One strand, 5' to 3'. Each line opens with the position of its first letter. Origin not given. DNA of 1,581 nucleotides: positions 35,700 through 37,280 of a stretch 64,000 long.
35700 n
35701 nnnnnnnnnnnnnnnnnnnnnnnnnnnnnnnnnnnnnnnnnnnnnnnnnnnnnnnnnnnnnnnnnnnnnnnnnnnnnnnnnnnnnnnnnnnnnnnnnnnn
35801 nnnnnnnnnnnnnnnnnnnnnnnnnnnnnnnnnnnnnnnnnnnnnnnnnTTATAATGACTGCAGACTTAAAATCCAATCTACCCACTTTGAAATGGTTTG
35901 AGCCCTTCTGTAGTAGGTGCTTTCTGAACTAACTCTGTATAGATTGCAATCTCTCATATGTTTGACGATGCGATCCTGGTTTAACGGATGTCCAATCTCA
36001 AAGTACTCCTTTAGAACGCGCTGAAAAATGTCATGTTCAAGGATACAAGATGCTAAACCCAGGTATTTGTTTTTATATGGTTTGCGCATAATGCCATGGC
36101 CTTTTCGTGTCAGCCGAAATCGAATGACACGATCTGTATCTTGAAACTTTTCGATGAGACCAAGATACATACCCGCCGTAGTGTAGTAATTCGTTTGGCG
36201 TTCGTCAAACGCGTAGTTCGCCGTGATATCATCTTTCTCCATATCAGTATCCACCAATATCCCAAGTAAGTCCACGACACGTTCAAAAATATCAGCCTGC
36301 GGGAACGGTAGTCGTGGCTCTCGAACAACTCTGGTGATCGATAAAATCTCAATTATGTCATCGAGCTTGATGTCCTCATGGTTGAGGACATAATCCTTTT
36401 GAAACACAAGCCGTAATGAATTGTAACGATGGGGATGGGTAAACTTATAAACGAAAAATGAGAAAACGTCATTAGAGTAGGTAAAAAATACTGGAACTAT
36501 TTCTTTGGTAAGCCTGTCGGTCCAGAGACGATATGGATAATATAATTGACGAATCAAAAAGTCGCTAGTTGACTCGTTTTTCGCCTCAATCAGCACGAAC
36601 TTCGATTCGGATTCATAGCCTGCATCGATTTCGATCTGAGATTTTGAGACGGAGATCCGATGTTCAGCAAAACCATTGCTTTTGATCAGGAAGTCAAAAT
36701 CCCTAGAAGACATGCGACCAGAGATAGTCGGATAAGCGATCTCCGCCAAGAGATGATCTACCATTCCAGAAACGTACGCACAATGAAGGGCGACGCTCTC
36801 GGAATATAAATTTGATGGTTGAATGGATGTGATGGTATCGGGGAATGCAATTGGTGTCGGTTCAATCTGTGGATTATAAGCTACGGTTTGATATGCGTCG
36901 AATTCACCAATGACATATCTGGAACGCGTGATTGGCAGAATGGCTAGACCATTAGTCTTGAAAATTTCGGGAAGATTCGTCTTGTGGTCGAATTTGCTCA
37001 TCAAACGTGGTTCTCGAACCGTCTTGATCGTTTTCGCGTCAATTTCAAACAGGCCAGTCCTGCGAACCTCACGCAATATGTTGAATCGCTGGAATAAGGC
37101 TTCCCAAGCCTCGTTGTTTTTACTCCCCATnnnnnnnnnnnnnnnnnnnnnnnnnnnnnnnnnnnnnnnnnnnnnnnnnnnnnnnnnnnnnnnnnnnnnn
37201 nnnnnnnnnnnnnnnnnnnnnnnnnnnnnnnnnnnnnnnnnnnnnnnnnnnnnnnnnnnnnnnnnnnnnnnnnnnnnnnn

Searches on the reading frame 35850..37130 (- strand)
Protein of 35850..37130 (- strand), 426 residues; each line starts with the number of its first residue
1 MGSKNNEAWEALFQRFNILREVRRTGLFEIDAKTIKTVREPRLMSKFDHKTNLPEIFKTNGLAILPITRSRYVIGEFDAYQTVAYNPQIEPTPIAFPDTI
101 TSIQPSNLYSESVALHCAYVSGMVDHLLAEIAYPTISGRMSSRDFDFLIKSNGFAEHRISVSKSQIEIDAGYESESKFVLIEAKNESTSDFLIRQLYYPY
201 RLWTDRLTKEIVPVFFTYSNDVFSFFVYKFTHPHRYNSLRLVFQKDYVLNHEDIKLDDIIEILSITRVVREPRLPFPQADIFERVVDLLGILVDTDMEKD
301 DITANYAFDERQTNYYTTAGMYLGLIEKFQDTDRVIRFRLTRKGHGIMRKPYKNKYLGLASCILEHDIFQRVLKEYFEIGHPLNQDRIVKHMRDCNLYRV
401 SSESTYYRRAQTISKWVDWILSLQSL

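Call 57: search_protein_families(library=pfam, proteins=[window:35850-37130:-], max_evalue=0.001)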
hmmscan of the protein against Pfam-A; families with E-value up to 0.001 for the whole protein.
window:35850-37130:- (426 aa): 3 families
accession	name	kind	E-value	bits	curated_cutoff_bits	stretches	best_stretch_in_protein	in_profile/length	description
PF22518.2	DUF6997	-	2.4e-66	223.7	27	1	75-248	1-175/175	Domain of unknown function (DUF6997)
PF23871.1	DUF7226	-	9.5e-53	178.3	27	1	284-424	1-141/142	Domain of unknown function (DUF7226)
PF22515.2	DUF6996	-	2.3e-29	101.7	27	1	6-74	1-71/71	Domain of unknown function (DUF6996)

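Call 70: search_protein_families(library=padloc, proteins=[window:35850-37130:-], max_evalue=0.01)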
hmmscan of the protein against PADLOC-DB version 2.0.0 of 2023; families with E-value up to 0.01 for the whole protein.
window:35850-37130:- (426 aa): 1 family
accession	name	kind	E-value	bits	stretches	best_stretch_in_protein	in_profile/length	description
PDLC03513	REase_II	-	8.8e-97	323.2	1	5-421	7-421/426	Type II restriction enzyme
